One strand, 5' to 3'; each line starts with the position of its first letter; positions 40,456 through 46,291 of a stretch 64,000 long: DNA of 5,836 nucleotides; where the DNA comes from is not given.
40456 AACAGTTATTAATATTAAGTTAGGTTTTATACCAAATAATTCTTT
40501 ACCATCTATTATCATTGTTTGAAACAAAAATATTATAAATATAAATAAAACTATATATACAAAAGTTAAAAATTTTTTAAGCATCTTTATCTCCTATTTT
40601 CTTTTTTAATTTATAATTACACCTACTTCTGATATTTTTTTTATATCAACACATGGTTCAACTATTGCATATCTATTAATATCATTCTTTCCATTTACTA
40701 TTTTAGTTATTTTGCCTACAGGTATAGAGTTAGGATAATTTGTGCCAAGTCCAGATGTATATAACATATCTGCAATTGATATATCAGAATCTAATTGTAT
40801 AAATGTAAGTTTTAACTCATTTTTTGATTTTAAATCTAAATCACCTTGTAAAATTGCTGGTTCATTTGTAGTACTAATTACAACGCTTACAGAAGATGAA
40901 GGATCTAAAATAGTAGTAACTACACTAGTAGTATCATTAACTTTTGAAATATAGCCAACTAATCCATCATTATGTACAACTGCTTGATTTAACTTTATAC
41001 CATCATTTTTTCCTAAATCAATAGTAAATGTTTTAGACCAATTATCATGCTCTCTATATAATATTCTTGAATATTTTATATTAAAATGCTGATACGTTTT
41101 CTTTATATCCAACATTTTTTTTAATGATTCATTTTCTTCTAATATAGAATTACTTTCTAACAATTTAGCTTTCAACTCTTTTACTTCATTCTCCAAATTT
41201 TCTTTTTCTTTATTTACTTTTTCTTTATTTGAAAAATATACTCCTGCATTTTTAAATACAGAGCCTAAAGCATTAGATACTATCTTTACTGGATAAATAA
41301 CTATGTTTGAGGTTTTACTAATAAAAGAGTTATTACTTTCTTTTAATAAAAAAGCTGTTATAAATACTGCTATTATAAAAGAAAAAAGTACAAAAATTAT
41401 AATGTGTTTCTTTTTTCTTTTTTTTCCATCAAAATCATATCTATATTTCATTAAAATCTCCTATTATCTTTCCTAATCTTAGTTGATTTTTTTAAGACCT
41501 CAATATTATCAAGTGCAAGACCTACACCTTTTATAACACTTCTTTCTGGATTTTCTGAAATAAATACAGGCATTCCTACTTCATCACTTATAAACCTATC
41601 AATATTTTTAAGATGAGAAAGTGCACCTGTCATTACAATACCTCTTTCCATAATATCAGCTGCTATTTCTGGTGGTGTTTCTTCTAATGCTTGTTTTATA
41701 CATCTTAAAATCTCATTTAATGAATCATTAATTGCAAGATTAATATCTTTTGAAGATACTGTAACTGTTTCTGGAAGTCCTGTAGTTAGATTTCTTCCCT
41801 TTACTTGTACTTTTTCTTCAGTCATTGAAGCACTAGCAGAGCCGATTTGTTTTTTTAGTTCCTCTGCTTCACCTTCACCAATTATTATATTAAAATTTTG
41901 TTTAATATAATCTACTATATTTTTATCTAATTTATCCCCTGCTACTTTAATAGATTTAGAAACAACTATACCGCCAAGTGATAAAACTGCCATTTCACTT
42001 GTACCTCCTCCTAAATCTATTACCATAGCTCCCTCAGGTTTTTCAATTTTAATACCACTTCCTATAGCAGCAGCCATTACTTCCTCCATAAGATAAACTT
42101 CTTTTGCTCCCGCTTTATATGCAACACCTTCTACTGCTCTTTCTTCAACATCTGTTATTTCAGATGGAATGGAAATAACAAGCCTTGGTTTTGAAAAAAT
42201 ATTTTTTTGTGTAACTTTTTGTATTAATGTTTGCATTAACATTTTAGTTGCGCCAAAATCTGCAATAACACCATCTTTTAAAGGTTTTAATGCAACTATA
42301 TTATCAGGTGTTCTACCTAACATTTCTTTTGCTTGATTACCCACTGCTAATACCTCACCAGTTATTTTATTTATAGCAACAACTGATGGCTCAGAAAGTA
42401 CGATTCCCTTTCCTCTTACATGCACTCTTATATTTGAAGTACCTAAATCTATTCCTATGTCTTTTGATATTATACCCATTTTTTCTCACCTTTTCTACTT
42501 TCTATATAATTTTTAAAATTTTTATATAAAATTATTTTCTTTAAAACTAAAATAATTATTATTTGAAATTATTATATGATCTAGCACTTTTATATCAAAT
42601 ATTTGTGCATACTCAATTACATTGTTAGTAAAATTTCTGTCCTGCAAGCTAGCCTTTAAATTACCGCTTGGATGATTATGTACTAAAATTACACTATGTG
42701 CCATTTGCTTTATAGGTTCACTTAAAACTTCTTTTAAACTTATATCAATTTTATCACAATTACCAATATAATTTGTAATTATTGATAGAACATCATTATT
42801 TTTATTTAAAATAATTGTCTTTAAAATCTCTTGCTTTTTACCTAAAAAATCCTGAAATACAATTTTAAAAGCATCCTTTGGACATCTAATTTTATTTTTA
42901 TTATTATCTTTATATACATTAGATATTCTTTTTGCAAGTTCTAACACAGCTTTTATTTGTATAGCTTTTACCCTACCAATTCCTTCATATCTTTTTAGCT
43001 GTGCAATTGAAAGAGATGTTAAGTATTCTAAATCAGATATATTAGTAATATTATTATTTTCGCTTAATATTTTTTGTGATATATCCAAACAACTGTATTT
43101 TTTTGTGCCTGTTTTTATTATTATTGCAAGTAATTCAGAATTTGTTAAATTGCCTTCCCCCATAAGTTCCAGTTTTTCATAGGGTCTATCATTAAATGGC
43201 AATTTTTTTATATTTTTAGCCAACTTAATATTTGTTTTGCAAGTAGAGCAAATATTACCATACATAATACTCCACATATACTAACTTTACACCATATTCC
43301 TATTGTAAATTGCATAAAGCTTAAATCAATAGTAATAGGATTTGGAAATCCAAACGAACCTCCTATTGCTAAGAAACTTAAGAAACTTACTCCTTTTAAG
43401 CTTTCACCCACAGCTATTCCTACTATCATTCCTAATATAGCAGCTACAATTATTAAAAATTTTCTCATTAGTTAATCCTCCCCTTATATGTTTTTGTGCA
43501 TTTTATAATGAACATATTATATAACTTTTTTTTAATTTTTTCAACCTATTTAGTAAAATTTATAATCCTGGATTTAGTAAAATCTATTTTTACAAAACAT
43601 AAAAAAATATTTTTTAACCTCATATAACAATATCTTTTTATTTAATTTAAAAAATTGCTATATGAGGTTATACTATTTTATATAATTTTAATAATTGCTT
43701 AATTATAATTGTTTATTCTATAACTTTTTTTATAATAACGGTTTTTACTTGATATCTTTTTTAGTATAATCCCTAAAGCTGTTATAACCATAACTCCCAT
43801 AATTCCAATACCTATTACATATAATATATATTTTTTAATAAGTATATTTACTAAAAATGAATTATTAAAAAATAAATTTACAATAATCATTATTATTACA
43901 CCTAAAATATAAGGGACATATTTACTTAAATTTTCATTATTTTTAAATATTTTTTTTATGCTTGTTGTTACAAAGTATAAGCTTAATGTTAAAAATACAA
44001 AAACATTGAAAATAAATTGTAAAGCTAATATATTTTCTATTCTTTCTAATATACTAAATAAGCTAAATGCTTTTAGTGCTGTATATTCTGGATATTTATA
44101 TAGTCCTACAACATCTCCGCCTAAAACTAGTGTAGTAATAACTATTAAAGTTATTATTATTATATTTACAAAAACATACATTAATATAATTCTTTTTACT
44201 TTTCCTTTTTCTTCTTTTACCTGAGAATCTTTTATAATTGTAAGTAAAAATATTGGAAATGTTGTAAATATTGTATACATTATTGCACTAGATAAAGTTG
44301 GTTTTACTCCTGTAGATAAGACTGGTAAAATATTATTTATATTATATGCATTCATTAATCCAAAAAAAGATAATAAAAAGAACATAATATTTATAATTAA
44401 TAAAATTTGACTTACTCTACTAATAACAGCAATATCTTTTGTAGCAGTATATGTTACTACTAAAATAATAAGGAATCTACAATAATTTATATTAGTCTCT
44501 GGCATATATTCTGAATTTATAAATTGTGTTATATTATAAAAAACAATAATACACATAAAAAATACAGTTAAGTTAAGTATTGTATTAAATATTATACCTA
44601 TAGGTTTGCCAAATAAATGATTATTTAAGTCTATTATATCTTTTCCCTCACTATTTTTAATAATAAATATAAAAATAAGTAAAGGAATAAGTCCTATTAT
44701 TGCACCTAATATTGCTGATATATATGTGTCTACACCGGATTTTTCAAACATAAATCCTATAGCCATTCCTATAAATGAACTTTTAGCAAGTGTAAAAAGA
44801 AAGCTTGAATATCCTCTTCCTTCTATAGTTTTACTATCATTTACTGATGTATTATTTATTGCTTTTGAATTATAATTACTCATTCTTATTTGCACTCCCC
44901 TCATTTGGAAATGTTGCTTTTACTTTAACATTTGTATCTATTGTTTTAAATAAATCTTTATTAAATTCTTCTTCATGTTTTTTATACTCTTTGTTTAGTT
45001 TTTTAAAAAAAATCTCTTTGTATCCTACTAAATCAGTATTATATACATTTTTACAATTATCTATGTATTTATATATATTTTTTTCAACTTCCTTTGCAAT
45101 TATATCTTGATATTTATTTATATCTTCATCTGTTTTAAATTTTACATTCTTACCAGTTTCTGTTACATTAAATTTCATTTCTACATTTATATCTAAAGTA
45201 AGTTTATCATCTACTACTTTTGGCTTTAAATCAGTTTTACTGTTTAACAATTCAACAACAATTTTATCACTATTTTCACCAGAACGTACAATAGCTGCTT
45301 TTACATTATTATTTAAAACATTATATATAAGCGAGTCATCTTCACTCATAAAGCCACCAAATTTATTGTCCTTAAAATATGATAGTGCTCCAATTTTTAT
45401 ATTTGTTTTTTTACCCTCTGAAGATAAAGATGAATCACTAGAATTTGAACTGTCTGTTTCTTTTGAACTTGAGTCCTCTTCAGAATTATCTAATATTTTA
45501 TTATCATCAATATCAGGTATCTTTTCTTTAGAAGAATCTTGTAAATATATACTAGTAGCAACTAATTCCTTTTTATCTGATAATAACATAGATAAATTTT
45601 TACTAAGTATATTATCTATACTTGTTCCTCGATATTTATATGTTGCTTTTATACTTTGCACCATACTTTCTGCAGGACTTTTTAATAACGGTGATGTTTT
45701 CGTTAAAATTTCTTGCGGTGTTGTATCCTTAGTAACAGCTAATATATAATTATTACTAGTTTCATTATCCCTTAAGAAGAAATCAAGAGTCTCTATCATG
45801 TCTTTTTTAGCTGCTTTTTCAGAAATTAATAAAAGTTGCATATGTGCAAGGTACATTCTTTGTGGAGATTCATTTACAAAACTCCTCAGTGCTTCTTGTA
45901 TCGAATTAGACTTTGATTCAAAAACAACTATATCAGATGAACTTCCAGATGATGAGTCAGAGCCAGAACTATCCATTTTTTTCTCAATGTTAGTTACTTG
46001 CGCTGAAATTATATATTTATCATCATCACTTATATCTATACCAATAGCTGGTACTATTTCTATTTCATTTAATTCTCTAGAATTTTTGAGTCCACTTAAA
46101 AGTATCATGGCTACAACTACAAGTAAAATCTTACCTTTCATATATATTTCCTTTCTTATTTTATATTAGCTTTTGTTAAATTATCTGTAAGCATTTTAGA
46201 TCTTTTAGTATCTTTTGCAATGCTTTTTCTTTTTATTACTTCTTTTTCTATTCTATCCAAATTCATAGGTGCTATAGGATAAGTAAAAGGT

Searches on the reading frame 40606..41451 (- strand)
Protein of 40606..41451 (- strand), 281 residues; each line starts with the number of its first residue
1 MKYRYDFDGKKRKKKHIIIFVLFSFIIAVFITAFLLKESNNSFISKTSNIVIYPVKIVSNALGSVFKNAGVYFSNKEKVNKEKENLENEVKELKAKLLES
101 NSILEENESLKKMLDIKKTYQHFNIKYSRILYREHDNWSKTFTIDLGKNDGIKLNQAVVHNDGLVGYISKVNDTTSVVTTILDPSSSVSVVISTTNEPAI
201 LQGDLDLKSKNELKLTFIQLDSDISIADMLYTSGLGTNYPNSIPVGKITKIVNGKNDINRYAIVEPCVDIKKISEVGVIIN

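Call 56: search_protein_families(library=pfam, proteins=[window:40606-41451:-], max_evalue=0.00001)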
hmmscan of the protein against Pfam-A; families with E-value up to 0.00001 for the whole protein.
window:40606-41451:- (281 aa): 1 family
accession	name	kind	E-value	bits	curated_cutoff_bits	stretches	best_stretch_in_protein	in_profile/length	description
PF04085.20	MreC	-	7.3e-41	139.8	28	1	130-279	1-146/147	Rod shape-determining protein MreC, barrel core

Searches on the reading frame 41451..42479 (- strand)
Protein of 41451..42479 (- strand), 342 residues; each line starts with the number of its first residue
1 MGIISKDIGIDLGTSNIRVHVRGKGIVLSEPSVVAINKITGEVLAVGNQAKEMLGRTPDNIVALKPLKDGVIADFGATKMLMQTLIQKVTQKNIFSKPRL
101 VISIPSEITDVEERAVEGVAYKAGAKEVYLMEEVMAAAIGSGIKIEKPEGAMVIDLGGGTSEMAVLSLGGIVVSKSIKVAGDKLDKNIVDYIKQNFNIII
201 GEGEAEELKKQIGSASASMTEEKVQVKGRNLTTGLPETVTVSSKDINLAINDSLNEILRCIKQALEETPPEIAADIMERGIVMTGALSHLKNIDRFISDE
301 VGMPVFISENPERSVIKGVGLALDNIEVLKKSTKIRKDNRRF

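Call 56: search_protein_families(library=pfam, proteins=[window:41451-42479:-], max_evalue=0.00001)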
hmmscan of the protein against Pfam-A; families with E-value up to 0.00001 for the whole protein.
window:41451-42479:- (342 aa): 4 families
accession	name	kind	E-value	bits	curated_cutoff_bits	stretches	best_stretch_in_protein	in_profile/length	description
PF06723.19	MreB_Mbl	-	8.4e-130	432.8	27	1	5-330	1-326/327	MreB/Mbl protein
PF14450.12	FtsA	-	1.1e-12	48.9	31.8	1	152-310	1-112/127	Cell division protein FtsA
PF00012.26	HSP70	-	9.2e-11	41.1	20.6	1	98-319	134-368/599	Hsp70 protein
PF00022.25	Actin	-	8.7e-08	31.6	27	1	31-198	31-194/410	Actin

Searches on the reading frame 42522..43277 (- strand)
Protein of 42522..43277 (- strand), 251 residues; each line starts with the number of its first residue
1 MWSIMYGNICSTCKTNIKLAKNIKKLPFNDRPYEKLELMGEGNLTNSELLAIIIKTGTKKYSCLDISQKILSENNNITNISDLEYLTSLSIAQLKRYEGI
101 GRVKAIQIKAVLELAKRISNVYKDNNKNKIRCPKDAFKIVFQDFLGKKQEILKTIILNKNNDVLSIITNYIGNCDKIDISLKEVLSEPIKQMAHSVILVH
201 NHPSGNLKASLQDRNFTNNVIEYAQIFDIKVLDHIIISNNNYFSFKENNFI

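Call 56: search_protein_families(library=pfam, proteins=[window:42522-43277:-], max_evalue=0.00001)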
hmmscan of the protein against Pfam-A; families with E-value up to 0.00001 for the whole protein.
window:42522-43277:- (251 aa): 2 families
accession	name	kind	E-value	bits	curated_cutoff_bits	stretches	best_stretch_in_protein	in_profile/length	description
PF04002.20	RadC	-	4e-32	111.1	22.1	1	130-249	1-120/121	RadC-like JAB domain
PF20582.4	UPF0758_N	-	1.2e-20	73.8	27.1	1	23-106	1-77/77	UPF0758 N-terminal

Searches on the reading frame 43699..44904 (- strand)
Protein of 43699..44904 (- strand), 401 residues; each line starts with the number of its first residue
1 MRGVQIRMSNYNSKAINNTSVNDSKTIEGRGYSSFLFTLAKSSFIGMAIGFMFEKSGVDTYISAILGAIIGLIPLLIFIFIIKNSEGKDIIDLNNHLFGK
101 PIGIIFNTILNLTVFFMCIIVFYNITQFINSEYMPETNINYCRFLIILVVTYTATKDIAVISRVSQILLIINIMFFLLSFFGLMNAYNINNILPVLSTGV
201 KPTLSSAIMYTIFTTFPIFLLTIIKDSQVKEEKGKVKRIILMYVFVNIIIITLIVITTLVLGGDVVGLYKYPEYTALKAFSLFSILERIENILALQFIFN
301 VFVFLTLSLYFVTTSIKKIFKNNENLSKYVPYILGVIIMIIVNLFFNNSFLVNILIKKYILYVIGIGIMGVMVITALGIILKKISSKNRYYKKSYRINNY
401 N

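Call 56: search_protein_families(library=pfam, proteins=[window:43699-44904:-], max_evalue=0.00001)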
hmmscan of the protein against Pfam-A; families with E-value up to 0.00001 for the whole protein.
window:43699-44904:- (401 aa): 1 family
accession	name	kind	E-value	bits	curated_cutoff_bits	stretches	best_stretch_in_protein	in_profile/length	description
PF03845.19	Spore_permease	-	4.9e-28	98.3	23.4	1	49-343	24-314/321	Spore germination protein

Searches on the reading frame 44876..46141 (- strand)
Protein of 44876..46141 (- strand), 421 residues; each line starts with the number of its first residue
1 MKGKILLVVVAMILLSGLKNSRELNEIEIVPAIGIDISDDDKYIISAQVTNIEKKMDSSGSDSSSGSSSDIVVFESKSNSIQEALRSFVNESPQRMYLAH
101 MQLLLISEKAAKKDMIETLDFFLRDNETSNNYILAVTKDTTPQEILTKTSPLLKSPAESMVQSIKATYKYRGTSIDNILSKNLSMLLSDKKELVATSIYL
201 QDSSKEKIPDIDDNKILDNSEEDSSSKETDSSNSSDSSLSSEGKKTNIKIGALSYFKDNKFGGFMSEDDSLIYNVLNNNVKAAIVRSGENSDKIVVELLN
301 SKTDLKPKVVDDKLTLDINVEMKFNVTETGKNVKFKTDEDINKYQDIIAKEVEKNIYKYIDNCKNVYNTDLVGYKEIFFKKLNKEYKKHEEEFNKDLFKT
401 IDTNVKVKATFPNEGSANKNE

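Call 56: search_protein_families(library=pfam, proteins=[window:44876-46141:-], max_evalue=0.00001)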
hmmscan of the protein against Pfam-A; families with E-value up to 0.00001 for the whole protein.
window:44876-46141:- (421 aa): 2 families
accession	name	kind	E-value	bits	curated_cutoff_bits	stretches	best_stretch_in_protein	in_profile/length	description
PF25198.1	Spore_GerAC_N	-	1.3e-34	120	27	1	20-197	1-173/176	Spore germination protein N-terminal domain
PF05504.16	Spore_GerAC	-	6.7e-24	85.4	23.6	1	255-410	5-162/167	Spore germination B3/ GerAC like, C-terminal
